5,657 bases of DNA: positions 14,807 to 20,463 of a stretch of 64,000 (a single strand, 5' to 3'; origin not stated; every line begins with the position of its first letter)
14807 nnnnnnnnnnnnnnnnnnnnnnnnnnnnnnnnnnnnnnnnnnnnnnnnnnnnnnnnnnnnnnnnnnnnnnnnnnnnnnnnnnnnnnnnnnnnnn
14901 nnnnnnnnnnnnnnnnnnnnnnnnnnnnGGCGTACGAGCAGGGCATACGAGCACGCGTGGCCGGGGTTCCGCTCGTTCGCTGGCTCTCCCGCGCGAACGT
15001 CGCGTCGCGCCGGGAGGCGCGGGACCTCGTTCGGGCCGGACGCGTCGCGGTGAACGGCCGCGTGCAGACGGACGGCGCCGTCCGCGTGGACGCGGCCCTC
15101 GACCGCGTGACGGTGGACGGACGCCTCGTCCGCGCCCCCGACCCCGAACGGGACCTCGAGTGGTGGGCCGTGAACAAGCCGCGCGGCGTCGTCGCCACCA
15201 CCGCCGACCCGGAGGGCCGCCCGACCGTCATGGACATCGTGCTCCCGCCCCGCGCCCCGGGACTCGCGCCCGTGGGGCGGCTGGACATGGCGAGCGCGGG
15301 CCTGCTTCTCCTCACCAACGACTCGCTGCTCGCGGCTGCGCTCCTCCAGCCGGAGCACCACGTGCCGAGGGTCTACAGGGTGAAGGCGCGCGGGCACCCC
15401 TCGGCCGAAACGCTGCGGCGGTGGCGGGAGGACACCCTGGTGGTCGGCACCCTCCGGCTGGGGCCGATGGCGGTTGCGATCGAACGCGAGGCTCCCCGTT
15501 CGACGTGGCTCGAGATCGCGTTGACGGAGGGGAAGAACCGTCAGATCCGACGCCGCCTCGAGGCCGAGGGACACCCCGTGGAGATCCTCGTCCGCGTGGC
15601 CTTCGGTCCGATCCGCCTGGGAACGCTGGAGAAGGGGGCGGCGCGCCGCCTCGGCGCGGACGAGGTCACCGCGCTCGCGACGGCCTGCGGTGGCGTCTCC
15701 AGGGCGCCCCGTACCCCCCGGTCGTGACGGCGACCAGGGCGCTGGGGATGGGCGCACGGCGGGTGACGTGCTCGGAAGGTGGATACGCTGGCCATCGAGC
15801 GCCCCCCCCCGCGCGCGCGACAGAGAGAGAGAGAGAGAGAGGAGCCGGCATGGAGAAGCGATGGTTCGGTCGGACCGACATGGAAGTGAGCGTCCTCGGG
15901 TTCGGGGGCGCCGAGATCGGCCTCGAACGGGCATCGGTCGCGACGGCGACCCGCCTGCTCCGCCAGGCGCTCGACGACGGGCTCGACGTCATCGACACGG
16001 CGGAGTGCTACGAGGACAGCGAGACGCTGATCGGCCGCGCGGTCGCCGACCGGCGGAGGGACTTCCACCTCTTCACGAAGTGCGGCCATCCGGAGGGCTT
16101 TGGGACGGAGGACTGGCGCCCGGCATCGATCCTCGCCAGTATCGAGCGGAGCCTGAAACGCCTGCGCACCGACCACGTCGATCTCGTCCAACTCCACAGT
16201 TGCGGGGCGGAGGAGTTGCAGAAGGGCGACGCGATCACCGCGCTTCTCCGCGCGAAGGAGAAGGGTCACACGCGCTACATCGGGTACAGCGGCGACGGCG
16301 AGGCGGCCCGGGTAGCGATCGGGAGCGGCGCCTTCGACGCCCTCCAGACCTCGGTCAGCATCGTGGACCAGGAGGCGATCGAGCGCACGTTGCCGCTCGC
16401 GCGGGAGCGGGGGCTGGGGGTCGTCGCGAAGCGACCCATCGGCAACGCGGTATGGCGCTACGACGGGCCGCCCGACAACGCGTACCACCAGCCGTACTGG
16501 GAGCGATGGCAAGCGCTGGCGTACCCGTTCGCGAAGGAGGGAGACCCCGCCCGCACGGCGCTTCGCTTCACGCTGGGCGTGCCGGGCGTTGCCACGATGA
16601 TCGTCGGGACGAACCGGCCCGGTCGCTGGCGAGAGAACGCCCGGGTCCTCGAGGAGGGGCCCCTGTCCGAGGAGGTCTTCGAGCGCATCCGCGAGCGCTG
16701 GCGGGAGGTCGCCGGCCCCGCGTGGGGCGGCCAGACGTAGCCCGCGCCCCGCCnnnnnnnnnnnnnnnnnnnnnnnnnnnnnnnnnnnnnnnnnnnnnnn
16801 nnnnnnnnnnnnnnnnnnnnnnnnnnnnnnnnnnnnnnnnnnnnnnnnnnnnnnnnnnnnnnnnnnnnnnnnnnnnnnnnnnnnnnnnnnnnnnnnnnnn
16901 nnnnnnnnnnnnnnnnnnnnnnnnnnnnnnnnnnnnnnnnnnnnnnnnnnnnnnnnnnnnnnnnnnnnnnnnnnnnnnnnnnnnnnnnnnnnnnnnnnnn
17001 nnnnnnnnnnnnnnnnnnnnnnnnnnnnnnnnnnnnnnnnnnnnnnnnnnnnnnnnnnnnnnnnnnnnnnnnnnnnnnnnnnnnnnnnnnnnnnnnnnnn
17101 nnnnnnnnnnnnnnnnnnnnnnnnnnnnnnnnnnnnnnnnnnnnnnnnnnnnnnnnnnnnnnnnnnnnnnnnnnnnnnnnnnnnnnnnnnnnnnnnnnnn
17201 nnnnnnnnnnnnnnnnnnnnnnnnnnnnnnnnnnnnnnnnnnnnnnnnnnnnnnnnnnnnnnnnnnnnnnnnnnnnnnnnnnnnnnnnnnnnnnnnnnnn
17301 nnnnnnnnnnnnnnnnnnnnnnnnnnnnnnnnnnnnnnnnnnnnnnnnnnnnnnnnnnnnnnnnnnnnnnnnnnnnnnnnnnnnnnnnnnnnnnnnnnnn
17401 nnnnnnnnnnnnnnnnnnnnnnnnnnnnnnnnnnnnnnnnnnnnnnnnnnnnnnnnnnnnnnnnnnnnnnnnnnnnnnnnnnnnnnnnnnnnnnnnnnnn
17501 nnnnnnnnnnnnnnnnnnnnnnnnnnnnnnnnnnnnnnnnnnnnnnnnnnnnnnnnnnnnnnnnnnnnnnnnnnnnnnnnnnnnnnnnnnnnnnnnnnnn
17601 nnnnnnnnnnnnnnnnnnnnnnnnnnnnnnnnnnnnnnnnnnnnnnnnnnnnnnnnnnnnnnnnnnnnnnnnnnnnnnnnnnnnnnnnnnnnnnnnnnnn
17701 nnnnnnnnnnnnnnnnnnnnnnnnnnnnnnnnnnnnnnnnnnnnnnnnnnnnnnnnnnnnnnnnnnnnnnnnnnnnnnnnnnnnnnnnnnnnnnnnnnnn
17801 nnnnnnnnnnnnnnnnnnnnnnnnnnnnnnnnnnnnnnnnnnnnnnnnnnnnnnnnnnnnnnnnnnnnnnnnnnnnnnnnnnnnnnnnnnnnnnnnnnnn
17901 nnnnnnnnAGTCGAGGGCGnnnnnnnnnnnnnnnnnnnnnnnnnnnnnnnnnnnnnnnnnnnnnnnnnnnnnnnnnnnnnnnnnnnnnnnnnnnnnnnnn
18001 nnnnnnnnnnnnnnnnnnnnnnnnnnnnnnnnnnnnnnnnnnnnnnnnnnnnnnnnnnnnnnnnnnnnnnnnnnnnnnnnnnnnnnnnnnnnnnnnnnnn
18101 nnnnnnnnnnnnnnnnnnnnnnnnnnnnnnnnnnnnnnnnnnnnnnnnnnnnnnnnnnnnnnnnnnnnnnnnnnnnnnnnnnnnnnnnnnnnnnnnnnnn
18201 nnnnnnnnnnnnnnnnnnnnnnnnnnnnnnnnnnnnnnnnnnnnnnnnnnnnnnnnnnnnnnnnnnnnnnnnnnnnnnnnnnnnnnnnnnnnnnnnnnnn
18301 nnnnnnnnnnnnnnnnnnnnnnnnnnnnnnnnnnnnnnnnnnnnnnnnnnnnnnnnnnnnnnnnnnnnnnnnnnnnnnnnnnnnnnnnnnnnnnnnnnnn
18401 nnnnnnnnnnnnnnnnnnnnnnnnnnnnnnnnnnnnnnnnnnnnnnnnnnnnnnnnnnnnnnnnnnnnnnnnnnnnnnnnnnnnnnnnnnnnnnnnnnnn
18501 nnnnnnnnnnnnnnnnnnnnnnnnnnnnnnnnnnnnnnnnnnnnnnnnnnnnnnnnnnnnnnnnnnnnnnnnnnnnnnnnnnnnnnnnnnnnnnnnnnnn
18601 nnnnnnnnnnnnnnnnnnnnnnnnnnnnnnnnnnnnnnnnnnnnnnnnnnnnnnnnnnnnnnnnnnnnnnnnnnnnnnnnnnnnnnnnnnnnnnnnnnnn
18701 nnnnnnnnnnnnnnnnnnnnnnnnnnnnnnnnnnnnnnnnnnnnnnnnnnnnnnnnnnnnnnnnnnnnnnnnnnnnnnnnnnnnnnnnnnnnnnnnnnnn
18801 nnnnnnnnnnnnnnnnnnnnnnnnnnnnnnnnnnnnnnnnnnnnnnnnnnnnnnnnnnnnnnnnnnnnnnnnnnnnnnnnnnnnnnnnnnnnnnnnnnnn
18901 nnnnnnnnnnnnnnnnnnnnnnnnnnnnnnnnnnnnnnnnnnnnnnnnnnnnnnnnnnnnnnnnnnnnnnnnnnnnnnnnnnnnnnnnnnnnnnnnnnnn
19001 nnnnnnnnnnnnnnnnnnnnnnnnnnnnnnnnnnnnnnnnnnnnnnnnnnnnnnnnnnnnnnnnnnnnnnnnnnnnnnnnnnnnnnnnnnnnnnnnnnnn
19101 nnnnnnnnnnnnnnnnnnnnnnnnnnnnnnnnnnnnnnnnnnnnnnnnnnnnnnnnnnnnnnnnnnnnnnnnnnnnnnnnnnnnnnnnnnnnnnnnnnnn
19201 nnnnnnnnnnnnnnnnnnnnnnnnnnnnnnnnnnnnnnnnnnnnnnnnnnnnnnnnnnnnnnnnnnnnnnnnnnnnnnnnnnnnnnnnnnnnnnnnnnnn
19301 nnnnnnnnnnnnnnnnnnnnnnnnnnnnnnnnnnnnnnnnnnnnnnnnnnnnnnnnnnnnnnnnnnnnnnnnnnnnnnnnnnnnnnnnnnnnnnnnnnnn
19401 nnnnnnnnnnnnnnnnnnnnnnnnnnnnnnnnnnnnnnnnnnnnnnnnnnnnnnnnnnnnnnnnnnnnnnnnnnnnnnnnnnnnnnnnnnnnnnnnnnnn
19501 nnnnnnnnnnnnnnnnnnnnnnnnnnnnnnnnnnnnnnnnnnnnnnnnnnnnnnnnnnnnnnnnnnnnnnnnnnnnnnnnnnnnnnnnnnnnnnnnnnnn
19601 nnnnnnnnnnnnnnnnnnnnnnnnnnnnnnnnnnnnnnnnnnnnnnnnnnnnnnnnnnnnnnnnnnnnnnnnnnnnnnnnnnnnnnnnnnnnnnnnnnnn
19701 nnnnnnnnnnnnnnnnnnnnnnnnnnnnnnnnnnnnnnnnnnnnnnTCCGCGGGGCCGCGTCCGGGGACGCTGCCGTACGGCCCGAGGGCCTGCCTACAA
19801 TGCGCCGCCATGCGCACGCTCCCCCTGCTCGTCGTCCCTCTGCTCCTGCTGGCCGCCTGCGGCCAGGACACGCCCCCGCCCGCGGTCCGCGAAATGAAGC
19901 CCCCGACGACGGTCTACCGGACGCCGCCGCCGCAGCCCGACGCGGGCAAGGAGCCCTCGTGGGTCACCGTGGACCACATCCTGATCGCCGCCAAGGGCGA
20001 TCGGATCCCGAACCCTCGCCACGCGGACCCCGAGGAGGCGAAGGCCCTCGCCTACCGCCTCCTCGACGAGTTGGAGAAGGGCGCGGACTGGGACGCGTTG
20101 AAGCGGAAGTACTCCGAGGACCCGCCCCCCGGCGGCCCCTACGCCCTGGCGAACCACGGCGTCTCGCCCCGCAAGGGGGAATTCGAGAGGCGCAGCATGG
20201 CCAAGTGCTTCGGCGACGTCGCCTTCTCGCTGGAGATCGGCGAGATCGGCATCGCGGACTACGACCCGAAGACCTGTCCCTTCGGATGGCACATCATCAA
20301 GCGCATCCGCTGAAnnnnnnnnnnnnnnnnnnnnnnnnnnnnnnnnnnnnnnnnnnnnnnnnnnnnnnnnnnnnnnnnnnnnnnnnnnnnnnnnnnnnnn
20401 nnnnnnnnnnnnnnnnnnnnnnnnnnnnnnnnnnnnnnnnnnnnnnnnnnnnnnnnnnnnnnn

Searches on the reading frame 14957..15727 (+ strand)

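Call 39: search_protein_families(library=pfam, proteins=[window:14957-15727:+])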
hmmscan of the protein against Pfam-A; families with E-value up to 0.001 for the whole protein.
window:14957-15727:+ (256 aa): 3 families
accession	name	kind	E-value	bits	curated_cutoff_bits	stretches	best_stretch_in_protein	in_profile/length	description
PF00849.27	PseudoU_synth_2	-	1.4e-17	64.8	26.8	1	69-202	2-151/152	RNA pseudouridylate synthase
PF01479.30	S4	-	9e-11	41.8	22.8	1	5-45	2-43/48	S4 domain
PF22421.1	SYY_C-terminal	-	0.00048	20.4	27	1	5-46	20-62/83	Tyrosine--tRNA ligase SYY-like C-terminal domain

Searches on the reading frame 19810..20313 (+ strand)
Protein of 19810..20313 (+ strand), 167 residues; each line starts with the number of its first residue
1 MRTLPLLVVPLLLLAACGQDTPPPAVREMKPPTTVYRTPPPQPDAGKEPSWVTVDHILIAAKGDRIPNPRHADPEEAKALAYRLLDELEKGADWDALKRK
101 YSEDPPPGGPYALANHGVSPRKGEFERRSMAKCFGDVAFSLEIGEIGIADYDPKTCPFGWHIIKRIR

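Call 39: search_protein_families(library=pfam, proteins=[window:19810-20313:+])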
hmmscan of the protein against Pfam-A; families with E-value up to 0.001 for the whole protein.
window:19810-20313:+ (167 aa): 2 families
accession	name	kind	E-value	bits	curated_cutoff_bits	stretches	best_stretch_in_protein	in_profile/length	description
PF13616.12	Rotamase_3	-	7.9e-12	46.2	22.5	1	47-164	11-111/116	PPIC-type PPIASE domain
PF00639.27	Rotamase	-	9.1e-09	36.6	21.7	1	56-166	1-96/97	PPIC-type PPIASE domain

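Call 78: find_encoding_contigs(protein=window:19810-20313:+, flank=3000, max_places=10)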
Protein window:19810-20313:+ (167 aa): 3 contigs read that carry it; 3 places shown.
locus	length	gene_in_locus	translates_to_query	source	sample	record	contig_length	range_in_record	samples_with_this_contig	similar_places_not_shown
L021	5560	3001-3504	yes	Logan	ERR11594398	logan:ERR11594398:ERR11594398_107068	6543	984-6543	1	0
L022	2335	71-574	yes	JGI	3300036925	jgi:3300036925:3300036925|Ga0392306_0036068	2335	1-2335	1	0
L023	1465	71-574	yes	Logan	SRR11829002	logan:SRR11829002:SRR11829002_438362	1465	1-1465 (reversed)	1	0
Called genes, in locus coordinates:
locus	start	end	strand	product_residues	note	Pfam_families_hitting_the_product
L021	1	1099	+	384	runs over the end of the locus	PF00535:Glycos_transf_2, PF13641:Glyco_tranf_2_3, PF13506:Glyco_transf_21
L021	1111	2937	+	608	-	PF00135:COesterase, PF02129:Peptidase_S15 (faint), PF20434:BD-FAE, PF00561:Abhydrolase_1 (faint), PF07859:Abhydrolase_3, PF00326:Peptidase_S9, PF07224:Chlorophyllase, PF03403:PAF-AH_p_II (weak), +2 more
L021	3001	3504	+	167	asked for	PF13616:Rotamase_3, PF00639:Rotamase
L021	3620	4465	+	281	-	PF12146:Hydrolase_4, PF00561:Abhydrolase_1, PF12697:Abhydrolase_6, PF20408:Abhydrolase_11 (weak), PF12146:Hydrolase_4 (weak)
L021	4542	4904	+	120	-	PF01253:SUI1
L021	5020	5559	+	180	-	?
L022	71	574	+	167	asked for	PF13616:Rotamase_3, PF00639:Rotamase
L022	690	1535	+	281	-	PF12146:Hydrolase_4, PF00561:Abhydrolase_1, PF12697:Abhydrolase_6, PF20408:Abhydrolase_11 (weak), PF12146:Hydrolase_4 (weak)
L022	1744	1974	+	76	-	PF01253:SUI1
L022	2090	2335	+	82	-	?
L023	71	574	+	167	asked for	PF13616:Rotamase_3, PF00639:Rotamase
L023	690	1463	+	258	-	?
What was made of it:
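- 20311..20411 (-): Copy D, a degenerate remnant in the opposite orientation. The central and right parts are recognisable and the left TIR is lost. It fills the 115-nt spacer between the PPIase gene (stop at 20311-20313) and the hydrolase gene (start at 20429). The same spacer length (115 nt) between the two genes is seen in three other assemblies (call 78).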
